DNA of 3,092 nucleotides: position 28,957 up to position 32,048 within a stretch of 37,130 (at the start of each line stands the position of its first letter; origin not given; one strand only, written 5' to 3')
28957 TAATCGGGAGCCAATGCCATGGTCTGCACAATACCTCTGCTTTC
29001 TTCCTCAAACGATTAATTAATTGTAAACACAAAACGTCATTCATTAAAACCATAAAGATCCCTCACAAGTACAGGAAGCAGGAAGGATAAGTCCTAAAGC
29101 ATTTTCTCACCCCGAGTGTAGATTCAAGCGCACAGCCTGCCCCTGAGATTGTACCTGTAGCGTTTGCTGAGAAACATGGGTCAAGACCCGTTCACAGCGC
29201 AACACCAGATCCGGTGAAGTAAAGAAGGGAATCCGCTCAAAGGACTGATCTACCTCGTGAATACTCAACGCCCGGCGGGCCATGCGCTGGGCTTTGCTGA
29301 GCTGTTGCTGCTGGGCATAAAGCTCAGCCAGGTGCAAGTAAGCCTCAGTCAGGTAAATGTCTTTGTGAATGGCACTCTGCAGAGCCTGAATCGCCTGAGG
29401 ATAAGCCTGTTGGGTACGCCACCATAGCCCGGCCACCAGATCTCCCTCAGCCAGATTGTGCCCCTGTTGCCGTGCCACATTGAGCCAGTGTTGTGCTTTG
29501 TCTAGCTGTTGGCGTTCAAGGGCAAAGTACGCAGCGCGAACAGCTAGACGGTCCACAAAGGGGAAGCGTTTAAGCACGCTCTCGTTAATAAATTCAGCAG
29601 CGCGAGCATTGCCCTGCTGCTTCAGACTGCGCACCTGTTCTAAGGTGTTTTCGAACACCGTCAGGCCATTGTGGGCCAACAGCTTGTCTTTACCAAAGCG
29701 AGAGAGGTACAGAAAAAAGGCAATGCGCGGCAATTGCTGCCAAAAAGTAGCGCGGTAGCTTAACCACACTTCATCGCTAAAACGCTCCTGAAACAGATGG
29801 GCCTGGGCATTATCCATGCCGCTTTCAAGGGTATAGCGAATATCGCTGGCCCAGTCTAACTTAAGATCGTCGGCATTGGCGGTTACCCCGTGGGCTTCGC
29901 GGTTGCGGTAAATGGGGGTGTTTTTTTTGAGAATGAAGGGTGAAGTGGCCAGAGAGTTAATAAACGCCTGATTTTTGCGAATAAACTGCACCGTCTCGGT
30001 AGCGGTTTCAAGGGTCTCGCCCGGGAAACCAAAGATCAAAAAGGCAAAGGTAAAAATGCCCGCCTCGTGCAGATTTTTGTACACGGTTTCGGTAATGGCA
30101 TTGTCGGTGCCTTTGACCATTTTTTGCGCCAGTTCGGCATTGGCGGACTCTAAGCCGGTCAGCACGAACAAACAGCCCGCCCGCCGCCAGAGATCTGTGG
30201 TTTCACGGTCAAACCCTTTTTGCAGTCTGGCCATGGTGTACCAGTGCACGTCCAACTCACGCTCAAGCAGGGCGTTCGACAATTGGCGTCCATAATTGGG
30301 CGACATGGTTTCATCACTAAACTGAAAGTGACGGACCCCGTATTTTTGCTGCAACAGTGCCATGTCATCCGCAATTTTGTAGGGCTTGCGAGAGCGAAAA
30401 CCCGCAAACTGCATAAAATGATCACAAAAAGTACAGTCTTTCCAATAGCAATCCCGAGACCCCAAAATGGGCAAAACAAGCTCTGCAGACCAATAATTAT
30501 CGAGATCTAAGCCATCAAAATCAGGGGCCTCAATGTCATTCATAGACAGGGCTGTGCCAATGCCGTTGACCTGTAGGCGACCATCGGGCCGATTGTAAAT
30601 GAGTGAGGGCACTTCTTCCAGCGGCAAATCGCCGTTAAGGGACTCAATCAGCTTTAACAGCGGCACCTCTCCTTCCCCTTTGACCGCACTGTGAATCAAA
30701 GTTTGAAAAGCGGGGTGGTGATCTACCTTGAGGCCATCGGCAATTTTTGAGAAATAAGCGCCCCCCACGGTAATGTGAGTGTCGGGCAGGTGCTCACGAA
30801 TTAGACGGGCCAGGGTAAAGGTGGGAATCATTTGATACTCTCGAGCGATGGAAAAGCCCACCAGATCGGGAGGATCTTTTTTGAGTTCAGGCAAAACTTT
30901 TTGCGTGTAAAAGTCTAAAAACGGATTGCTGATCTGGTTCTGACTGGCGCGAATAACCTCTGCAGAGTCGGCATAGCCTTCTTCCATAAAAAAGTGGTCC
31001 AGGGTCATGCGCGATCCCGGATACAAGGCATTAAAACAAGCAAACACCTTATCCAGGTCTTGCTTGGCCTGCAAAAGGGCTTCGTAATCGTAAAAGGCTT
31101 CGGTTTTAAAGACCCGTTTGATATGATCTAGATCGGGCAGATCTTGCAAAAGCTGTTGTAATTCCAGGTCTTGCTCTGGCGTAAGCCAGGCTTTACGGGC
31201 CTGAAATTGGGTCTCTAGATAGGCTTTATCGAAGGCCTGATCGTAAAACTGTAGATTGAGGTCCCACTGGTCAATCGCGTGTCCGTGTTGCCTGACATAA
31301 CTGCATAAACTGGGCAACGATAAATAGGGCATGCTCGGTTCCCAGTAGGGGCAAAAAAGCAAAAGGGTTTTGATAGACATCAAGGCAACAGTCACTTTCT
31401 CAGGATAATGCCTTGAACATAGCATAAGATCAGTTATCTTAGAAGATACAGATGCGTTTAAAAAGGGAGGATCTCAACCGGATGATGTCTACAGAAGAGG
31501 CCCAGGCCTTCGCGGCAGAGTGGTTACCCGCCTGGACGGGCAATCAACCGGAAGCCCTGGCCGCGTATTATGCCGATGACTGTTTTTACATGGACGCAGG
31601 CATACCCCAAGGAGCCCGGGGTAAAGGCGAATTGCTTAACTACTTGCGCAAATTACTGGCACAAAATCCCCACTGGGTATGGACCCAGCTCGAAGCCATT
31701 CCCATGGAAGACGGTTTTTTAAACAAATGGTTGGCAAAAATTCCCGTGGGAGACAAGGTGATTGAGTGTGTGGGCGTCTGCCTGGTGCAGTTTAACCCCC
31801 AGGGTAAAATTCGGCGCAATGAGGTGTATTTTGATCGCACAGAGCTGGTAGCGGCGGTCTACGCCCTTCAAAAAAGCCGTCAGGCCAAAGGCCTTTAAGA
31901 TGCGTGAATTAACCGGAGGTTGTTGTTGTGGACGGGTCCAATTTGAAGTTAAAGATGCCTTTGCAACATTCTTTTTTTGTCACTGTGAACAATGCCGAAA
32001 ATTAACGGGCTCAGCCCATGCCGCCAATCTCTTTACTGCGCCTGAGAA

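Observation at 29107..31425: B12-binding radical SAM enzyme fused to TPR repeats with a CX4CX2C cluster motif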

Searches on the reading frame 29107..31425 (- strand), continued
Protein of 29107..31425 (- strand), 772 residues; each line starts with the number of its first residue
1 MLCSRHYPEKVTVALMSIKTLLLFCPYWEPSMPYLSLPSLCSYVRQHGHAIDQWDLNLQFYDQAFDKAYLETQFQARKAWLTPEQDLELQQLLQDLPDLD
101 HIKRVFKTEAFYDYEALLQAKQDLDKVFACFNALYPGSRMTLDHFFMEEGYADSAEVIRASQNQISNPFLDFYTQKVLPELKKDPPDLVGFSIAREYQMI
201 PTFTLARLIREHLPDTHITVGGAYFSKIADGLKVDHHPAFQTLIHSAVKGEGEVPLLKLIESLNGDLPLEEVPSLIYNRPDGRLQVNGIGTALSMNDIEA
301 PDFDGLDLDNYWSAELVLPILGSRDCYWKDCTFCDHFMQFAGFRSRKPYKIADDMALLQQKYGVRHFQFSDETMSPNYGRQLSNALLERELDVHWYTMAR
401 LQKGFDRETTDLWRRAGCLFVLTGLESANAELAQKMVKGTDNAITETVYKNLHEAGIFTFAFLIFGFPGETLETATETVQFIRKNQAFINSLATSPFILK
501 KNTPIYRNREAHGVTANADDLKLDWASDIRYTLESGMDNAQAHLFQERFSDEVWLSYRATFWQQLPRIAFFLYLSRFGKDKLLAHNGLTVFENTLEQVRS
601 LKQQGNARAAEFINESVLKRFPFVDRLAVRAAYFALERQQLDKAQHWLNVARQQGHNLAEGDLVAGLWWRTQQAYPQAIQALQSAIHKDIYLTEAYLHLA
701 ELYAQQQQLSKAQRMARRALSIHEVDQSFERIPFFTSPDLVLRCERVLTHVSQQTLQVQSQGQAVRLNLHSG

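Call 66: find_encoding_contigs(protein=P0041, flank=8000, max_places=3)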
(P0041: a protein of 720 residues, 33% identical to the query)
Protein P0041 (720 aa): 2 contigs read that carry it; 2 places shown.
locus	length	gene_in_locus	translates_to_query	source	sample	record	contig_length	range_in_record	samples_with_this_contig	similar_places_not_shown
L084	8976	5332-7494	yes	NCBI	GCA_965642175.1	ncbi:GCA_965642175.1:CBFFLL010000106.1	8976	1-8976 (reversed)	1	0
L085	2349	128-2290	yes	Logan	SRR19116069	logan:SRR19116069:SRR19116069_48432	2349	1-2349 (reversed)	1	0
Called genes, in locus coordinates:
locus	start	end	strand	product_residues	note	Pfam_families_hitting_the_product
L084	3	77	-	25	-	?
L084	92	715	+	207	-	PF04967:HTH_10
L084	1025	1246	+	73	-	-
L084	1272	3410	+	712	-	PF03063:Prismane, PF13187:Fer4_9 (faint), PF13534:Fer4_17 (faint)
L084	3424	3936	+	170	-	PF02552:CO_dh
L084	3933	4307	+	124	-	PF02001:DUF134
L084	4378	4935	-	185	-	PF01609:DDE_Tnp_1 (weak)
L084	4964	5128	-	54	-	-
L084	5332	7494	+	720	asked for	PF02310:B12-binding (weak), PF04055:Radical_SAM, PF05402:PqqD (weak)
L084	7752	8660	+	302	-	PF00890:FAD_binding_2 (faint), PF01266:DAO (faint), PF01946:Thi4 (faint), PF03486:HI0933_like (faint), PF07992:Pyr_redox_2, PF12831:FAD_oxidored (faint), PF13738:Pyr_redox_3, PF00070:Pyr_redox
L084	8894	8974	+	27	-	?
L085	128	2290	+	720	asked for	PF02310:B12-binding (weak), PF04055:Radical_SAM, PF05402:PqqD (weak)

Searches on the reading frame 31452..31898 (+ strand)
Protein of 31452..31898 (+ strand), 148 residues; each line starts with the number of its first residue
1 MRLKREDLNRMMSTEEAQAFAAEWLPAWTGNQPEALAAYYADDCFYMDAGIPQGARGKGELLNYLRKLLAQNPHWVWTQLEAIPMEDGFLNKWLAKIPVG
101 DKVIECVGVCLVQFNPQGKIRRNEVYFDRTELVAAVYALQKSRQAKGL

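Call 29: search_protein_families(library=pfam, proteins=[window:31452-31898:+], max_evalue=0.01)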
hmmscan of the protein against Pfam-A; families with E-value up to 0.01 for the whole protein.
window:31452-31898:+ (148 aa): 2 families
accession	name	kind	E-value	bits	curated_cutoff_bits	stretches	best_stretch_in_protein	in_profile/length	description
PF12680.13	SnoaL_2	-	1.6e-08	35.5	27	1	22-122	2-101/102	SnoaL-like domain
PF14534.12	DUF4440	-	0.0075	17.1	25.2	0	21-87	5-69/107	Domain of unknown function (DUF4440)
